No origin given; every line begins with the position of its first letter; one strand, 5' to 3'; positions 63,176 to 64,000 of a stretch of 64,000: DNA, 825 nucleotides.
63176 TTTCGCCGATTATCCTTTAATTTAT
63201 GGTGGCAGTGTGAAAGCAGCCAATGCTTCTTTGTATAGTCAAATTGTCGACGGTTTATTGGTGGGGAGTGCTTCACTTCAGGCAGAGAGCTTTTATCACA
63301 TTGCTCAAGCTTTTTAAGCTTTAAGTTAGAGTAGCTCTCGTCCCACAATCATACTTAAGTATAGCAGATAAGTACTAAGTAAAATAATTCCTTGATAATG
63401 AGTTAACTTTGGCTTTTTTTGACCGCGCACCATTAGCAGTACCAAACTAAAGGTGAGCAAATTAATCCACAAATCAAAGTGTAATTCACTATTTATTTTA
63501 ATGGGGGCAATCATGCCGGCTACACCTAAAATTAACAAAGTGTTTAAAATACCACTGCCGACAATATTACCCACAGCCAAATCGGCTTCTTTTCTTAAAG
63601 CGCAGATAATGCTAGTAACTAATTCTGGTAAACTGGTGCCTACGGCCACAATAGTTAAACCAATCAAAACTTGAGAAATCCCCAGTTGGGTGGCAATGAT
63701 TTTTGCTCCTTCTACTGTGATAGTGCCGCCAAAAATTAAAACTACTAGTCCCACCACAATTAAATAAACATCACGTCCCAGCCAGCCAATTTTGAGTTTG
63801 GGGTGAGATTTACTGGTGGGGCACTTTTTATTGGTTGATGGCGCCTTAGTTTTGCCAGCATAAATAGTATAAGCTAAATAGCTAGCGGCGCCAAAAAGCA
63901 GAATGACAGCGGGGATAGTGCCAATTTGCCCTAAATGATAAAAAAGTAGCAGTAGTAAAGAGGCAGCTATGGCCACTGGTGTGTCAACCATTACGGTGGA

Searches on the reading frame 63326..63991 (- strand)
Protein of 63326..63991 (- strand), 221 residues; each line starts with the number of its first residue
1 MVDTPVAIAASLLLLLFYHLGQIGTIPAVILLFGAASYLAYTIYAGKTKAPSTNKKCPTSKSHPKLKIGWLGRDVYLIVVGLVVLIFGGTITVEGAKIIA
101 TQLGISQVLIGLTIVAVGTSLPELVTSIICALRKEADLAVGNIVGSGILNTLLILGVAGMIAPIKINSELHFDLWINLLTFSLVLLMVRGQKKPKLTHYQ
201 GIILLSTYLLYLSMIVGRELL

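Call 64: search_protein_families(library=pfam, proteins=[window:63326-63991:-], max_evalue=0.01)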
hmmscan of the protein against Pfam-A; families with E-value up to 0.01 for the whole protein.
window:63326-63991:- (221 aa): 1 family
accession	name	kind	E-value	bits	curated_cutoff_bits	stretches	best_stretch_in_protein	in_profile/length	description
PF01699.29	Na_Ca_ex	-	1.4e-31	110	24.9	1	76-215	4-149/151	Sodium/calcium exchanger protein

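Call 90: find_encoding_contigs(protein=window:63326-63991:-, flank=10000, max_places=2)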
Protein window:63326-63991:- (221 aa): no gene with exactly this product is on record in the collection.
